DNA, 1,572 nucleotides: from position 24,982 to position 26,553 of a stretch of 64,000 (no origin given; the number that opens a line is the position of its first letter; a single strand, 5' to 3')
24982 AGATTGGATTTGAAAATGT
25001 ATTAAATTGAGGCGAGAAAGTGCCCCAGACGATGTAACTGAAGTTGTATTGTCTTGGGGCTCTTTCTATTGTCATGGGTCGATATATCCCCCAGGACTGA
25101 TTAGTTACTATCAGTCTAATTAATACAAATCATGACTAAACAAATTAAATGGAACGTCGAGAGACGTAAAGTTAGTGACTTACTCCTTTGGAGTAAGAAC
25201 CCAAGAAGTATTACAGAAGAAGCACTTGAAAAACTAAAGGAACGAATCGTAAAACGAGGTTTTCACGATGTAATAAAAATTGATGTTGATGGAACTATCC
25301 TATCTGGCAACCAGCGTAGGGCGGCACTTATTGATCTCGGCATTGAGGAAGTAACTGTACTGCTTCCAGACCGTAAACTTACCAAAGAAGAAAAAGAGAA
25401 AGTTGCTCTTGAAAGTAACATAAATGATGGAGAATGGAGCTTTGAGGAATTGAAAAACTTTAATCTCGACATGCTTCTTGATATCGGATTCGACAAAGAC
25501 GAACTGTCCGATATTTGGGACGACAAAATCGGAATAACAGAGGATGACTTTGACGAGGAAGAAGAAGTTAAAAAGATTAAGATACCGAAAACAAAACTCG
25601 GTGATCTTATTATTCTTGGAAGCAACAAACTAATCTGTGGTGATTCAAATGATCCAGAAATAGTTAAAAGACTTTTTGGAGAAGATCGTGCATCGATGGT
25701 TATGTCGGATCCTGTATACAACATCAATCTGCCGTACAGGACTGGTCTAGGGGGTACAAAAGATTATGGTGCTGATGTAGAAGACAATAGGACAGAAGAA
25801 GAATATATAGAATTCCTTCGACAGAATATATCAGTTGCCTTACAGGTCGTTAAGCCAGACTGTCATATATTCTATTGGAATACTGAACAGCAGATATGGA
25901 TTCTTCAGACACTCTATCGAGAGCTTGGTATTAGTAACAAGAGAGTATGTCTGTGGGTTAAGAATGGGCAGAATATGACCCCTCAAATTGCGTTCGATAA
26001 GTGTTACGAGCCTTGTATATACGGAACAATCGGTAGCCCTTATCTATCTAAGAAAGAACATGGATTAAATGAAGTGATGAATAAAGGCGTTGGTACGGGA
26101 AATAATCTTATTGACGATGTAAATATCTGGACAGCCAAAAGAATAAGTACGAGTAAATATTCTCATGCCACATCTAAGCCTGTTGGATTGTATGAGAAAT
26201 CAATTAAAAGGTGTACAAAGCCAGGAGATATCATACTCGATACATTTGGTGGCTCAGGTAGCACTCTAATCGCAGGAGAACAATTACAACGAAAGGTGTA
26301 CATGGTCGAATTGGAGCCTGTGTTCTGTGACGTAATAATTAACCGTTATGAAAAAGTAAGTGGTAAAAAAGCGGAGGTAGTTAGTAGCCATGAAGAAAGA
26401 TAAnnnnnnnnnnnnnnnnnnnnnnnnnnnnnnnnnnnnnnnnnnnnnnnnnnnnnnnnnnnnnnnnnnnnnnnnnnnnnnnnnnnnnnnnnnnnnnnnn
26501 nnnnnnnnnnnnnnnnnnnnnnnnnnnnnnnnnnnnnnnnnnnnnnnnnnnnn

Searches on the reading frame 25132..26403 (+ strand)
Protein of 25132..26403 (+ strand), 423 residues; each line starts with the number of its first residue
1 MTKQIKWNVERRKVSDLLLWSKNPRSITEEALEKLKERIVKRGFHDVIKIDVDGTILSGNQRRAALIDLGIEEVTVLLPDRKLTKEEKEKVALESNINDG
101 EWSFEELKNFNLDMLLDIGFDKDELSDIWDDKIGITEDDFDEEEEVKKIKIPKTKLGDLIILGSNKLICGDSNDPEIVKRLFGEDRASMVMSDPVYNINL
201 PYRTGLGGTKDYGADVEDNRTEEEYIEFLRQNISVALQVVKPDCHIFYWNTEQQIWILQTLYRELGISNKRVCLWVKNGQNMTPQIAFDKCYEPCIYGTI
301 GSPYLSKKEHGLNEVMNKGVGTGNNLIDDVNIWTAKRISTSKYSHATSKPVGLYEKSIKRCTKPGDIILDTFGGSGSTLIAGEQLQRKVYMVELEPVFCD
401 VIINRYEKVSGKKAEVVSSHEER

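Call 7: search_protein_families(library=pfam, proteins=[window:25132-26403:+], max_evalue=0.01)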
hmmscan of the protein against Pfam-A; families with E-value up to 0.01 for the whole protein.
window:25132-26403:+ (423 aa): 1 family
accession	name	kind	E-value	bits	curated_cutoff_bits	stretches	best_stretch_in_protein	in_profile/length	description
PF01555.25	N6_N4_Mtase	-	1e-24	88.2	26.7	1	188-402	2-219/221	DNA methylase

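Call 83: search_protein_families(library=padloc, proteins=[window:25132-26403:+], max_evalue=0.001)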
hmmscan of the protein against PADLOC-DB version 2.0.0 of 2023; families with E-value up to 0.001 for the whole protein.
window:25132-26403:+ (423 aa): 45 families (the best 25 are shown)
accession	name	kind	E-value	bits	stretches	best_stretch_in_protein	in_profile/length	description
PDLC03229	MTase_II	-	8.4e-56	187.6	1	8-415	9-409/436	Type II methyltransferase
PDLC03371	MTase_II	-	1.9e-28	97.7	1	176-410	20-256/260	Type II methyltransferase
PDLC03299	MTase_II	-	1e-20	72.5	1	164-410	14-261/296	Type II methyltransferase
PDLC03308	MTase_II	-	8.7e-18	62.5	1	179-409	183-399/419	Type II methyltransferase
PDLC03337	MTase_II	-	1.8e-16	58.3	1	184-409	25-249/264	Type II methyltransferase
PDLC03353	MTase_II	-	2.6e-14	51.4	1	177-407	19-251/260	Type II methyltransferase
PDLC03238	MTase_II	-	3.3e-14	50.8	1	334-416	293-373/428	Type II methyltransferase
PDLC03265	MTase_II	-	4.3e-14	50.7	1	330-406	252-328/333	Type II methyltransferase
PDLC03320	MTase_II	-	2.8e-13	47.7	1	331-414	199-282/289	Type II methyltransferase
PDLC03216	MTase_II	-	2.7e-12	44.4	1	183-419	27-268/364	Type II methyltransferase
PDLC03339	MTase_II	-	1.2e-11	42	1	341-409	206-274/399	Type II methyltransferase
PDLC03636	MTase_III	-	4.6e-11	40.2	1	335-410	334-409/575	Type III methyltransferase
PDLC03228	MTase_II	-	5.6e-11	40.7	1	309-402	111-201/227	Type II methyltransferase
PDLC03738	oMTase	-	1.1e-10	38.8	1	342-417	201-276/376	orphan methyltransferase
PDLC03354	MTase_II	-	5e-10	36.9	1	331-393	309-369/425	Type II methyltransferase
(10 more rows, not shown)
